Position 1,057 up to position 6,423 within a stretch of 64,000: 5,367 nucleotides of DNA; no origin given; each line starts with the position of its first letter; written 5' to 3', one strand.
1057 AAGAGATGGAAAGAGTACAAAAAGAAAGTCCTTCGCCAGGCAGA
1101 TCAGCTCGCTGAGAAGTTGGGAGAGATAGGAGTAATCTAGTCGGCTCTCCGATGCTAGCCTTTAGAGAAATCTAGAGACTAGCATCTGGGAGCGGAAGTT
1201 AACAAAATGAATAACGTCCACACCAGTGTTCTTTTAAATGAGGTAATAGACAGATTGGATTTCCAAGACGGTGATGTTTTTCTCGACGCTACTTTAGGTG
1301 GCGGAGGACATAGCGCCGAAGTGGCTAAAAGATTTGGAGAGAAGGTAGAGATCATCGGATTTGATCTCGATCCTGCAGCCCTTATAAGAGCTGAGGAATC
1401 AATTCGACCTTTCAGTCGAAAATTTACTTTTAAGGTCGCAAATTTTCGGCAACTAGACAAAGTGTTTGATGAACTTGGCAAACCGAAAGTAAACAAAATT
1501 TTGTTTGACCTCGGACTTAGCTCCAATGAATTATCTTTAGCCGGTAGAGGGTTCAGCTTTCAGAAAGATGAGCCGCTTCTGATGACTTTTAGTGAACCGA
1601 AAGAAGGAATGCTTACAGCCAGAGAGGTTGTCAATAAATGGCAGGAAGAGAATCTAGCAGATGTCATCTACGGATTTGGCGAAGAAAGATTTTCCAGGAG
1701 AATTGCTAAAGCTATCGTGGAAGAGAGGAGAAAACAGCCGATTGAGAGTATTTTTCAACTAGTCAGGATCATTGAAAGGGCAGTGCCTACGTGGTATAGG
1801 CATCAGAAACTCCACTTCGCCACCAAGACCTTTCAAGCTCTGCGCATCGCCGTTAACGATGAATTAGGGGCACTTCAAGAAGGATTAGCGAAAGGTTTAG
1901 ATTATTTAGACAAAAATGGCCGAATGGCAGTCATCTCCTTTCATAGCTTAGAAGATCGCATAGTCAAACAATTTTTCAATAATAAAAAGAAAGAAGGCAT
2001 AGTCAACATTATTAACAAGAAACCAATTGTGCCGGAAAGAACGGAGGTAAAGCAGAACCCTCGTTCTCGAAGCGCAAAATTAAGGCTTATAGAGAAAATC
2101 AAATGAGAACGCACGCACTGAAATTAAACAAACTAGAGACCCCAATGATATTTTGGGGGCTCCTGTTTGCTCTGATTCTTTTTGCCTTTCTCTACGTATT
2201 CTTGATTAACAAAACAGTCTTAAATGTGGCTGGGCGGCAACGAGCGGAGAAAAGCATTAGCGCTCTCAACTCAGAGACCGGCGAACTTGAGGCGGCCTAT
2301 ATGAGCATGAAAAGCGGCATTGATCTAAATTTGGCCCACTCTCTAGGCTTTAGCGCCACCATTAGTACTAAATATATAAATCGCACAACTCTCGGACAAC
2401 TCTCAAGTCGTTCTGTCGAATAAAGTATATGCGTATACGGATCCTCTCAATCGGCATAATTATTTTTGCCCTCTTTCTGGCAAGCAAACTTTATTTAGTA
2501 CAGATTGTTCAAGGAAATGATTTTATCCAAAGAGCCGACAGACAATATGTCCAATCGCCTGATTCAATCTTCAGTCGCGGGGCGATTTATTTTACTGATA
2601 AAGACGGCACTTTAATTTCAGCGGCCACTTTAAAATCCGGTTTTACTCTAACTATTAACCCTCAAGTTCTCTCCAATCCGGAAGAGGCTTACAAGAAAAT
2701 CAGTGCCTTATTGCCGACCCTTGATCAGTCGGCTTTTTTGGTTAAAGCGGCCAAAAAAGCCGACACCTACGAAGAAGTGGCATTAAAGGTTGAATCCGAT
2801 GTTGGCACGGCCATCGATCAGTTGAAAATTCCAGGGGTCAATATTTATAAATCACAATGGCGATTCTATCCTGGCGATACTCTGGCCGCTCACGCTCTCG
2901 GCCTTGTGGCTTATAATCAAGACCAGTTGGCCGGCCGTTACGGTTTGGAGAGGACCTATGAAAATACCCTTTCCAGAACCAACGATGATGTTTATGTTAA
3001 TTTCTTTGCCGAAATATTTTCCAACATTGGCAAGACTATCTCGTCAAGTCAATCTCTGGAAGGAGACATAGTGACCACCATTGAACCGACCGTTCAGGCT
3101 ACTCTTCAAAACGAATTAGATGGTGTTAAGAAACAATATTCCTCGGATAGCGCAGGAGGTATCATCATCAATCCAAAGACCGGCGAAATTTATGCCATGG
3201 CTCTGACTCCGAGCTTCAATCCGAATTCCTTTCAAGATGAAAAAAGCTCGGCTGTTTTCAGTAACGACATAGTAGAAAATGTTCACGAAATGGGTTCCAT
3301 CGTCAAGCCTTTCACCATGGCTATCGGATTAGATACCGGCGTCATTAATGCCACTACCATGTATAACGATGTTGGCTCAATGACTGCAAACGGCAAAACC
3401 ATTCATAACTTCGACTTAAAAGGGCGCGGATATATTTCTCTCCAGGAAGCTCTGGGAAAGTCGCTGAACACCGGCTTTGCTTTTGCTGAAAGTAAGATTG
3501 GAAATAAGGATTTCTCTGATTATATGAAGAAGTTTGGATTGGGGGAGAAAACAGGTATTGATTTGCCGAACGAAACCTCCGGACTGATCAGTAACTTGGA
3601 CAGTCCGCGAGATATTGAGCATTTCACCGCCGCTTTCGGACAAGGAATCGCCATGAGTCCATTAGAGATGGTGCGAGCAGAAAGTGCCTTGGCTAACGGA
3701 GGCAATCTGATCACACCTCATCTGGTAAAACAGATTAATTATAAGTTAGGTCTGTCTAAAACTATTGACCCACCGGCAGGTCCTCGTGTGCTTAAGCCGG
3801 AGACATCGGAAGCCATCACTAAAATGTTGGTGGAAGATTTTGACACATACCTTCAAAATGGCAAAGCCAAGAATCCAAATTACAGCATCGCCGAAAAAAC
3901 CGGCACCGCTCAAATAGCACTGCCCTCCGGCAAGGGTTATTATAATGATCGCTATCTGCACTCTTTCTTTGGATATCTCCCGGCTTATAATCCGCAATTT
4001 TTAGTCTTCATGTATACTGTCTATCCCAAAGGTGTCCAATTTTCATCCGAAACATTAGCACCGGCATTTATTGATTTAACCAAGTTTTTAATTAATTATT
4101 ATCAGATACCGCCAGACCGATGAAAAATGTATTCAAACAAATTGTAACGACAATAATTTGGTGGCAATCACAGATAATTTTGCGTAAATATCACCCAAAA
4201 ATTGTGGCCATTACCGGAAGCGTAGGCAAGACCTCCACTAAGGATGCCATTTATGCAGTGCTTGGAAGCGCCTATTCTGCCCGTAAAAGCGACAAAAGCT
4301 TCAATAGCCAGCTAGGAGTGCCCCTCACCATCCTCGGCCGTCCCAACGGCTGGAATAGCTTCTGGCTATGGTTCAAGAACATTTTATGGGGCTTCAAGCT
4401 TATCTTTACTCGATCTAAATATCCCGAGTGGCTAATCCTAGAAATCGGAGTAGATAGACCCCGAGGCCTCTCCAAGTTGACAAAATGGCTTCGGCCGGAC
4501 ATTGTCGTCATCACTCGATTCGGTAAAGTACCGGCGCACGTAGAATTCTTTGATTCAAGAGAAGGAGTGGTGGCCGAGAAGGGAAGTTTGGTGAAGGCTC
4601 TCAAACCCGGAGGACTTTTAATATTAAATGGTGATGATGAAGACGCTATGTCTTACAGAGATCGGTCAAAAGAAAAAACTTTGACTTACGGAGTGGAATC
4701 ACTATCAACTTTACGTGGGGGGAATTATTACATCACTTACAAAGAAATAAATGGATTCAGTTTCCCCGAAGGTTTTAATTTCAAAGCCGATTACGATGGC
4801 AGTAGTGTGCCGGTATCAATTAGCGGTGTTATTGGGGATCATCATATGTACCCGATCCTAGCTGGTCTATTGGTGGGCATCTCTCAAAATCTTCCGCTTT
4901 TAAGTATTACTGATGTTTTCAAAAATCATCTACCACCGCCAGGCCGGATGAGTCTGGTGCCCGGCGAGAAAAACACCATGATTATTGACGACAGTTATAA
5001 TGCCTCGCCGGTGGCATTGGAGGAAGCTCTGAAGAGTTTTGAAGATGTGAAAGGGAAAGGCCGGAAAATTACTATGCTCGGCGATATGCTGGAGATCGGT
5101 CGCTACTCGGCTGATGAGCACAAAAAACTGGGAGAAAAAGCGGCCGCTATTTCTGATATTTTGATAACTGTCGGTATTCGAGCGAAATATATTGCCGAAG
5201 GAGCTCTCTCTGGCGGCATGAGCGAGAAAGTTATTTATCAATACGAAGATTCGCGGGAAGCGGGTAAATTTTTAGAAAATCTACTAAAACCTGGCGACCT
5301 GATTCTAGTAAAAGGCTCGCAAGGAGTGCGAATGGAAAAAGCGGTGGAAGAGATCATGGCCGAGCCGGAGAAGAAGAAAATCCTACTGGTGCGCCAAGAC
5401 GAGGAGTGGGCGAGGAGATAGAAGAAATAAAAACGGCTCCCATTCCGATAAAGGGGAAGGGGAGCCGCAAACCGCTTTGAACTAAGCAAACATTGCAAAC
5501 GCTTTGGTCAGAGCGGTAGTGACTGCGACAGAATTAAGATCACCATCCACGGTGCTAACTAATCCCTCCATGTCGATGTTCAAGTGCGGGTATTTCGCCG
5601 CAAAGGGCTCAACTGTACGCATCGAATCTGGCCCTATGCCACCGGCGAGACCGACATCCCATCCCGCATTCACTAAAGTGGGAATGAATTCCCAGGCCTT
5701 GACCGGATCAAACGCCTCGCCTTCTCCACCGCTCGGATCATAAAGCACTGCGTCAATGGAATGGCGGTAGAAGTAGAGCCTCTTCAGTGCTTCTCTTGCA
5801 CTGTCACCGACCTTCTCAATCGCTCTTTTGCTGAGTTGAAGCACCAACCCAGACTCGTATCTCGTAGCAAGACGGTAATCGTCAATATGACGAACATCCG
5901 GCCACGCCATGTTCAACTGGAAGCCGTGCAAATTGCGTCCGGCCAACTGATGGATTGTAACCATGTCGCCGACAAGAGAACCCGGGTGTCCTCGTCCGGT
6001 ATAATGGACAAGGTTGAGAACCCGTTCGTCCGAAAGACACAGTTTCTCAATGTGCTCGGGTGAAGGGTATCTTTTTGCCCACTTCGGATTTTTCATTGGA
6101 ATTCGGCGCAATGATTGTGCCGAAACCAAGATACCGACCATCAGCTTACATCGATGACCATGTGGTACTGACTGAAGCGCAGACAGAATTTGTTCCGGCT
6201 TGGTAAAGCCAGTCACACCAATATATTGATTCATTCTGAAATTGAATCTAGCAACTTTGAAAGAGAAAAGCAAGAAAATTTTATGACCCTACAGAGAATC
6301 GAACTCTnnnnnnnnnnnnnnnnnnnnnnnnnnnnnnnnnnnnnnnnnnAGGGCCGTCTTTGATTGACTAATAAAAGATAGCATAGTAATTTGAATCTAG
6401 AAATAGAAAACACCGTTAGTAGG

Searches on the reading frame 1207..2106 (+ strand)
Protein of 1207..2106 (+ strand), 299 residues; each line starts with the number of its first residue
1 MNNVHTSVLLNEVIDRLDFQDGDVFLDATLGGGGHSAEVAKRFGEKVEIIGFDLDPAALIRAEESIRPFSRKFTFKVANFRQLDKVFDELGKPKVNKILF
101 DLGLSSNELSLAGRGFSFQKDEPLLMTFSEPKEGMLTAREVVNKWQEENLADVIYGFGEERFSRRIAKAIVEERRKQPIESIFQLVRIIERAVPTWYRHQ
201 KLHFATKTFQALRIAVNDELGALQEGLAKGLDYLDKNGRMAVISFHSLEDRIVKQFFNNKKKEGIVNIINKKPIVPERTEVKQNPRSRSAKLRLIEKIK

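Call 40: find_encoding_contigs(protein=window:1207-2106:+, flank=10000, max_places=5)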
Protein window:1207-2106:+ (299 aa): 1 contig read that carries it; 1 place shown.
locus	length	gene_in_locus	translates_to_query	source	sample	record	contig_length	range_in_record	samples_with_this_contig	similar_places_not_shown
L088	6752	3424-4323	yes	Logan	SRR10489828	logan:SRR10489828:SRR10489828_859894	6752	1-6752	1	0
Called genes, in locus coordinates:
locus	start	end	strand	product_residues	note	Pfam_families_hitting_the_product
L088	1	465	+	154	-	PF03449:GreA_GreB_N, PF01272:GreA_GreB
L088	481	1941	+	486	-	PF01336:tRNA_anti-codon, PF00152:tRNA-synt_2, PF01409:tRNA-synt_2d (faint)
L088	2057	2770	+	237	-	-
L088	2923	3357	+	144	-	PF02381:MraZ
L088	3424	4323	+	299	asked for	PF01795:Methyltransf_5, PF13847:Methyltransf_31 (weak)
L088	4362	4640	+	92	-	-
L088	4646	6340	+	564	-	PF03717:PBP_dimer, PF00905:Transpeptidase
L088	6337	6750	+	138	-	?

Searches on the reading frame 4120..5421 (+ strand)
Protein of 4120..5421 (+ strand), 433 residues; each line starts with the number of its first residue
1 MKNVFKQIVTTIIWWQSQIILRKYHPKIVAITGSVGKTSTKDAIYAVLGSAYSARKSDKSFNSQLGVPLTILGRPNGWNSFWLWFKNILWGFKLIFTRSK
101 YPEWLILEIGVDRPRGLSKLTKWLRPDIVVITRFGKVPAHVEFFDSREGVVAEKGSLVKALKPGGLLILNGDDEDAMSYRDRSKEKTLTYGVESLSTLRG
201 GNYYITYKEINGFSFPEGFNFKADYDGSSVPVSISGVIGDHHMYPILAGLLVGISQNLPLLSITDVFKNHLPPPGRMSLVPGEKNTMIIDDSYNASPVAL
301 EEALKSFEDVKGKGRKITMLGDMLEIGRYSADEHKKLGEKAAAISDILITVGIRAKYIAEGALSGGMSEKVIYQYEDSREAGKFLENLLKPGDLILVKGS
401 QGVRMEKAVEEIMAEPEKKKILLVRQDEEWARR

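Call 77: search_protein_families(library=pfam, proteins=[window:4120-5421:+], max_evalue=0.001)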
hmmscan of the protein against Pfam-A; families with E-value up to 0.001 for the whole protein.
window:4120-5421:+ (433 aa): 2 families
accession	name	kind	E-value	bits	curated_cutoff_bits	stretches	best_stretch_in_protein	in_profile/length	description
PF08245.18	Mur_ligase_M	-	4.3e-22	79.5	24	2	101-252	56-199/200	Mur ligase middle domain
PF02875.26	Mur_ligase_C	-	8.9e-21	75.5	28.4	1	275-400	1-126/127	Mur ligase, glutamate ligase domain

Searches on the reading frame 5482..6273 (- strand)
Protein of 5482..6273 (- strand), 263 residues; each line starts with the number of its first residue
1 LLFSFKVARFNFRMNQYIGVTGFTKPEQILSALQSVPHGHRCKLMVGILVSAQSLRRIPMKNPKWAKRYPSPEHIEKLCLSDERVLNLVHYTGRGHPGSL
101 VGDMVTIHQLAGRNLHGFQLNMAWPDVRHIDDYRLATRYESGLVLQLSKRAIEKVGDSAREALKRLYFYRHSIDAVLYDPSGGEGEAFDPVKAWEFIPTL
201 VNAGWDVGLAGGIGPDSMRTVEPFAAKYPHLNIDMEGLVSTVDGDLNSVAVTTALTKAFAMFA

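Call 78: search_protein_families(library=pfam, proteins=[window:5482-6273:-], max_evalue=0.001)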
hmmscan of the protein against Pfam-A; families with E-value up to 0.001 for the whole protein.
window:5482-6273:- (263 aa): 1 family
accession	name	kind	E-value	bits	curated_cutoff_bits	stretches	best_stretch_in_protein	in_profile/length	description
PF00697.28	PRAI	-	0.00081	19.6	22.7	0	157-220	103-160/193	N-(5'phosphoribosyl)anthranilate (PRA) isomerase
